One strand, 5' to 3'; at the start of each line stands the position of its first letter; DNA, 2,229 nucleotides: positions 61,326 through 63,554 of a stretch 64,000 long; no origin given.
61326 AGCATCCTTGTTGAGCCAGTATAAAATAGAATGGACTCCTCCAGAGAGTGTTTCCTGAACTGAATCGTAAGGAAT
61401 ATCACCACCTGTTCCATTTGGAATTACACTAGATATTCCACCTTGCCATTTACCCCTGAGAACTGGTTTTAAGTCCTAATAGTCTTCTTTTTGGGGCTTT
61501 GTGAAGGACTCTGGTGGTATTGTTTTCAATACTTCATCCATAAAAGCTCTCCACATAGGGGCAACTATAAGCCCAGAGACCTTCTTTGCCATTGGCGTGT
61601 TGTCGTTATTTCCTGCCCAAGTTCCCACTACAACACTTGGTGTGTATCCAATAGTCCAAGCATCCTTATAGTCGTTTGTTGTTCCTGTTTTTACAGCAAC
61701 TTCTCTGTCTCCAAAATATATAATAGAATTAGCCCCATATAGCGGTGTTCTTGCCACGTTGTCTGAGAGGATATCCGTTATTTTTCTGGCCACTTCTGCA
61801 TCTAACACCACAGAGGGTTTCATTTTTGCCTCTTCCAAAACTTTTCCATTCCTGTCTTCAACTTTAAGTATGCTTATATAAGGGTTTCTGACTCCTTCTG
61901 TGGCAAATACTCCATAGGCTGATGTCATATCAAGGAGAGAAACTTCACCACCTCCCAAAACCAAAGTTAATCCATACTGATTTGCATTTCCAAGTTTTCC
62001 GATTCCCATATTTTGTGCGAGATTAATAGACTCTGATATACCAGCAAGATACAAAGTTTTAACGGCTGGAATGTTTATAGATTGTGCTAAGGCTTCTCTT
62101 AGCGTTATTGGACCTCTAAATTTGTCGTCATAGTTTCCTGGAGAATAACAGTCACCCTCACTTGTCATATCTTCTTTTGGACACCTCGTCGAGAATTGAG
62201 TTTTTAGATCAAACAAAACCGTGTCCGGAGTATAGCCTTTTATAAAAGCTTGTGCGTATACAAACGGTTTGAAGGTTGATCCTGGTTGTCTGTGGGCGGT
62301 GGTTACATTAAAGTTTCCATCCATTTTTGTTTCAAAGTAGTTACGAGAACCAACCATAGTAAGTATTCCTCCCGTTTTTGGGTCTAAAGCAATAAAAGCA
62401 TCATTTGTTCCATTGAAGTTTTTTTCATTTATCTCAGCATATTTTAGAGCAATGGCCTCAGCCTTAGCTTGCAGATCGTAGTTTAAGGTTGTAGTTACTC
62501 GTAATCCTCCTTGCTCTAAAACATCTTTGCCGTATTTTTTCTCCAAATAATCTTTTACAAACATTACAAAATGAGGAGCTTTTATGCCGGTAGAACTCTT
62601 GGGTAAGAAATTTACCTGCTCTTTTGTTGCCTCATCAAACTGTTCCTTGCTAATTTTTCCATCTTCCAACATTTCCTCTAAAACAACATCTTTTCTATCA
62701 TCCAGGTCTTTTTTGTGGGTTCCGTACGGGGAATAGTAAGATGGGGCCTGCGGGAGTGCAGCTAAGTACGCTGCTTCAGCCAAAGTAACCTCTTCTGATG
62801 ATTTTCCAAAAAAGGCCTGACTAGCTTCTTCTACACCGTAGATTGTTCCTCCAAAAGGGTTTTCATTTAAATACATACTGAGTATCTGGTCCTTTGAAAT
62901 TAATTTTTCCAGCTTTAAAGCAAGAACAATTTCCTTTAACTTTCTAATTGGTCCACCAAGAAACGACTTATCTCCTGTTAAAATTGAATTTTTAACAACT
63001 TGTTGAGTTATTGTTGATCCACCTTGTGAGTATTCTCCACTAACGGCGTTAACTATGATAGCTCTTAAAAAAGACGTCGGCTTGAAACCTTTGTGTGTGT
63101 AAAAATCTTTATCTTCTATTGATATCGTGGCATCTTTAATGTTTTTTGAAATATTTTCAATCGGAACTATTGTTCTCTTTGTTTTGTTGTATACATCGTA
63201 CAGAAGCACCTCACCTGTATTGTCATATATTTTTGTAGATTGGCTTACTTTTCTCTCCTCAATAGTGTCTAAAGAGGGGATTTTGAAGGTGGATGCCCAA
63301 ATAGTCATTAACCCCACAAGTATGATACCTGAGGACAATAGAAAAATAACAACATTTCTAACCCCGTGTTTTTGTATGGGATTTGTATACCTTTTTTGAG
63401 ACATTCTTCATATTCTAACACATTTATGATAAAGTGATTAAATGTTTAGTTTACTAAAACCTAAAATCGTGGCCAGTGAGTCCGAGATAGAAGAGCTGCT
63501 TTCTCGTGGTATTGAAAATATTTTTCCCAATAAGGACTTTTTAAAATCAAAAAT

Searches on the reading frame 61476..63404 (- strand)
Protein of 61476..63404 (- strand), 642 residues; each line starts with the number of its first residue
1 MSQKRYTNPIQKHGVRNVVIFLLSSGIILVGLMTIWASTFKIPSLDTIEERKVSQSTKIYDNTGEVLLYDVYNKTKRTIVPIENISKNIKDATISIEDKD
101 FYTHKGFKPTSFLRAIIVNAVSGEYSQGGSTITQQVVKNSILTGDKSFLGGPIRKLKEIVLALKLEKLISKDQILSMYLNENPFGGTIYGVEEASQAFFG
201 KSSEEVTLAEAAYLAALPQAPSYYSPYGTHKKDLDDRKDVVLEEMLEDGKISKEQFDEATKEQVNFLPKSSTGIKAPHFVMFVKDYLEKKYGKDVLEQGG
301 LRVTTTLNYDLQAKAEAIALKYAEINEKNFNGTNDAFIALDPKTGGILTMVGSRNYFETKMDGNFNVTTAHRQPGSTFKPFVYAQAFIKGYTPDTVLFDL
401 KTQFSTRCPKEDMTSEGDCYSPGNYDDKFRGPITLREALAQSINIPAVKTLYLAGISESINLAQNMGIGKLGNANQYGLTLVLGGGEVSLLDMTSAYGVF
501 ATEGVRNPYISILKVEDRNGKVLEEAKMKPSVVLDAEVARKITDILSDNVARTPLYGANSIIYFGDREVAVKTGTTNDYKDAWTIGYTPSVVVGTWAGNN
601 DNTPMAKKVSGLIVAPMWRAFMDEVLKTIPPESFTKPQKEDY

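Call 26: search_protein_families(library=pfam, proteins=[window:61476-63404:-], max_evalue=0.001)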
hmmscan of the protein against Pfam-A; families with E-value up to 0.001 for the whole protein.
window:61476-63404:- (642 aa): 2 families
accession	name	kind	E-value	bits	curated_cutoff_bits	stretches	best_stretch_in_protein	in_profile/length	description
PF00912.28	Transgly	-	1.8e-57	194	27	1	71-245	8-177/178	Transglycosylase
PF00905.27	Transpeptidase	-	5.3e-23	82.1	22.1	1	337-608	3-284/299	Penicillin binding protein transpeptidase domain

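Call 51: find_encoding_contigs(protein=window:61476-63404:-, flank=10000, max_places=3)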
Protein window:61476-63404:- (642 aa): no gene with exactly this product is on record in the collection.
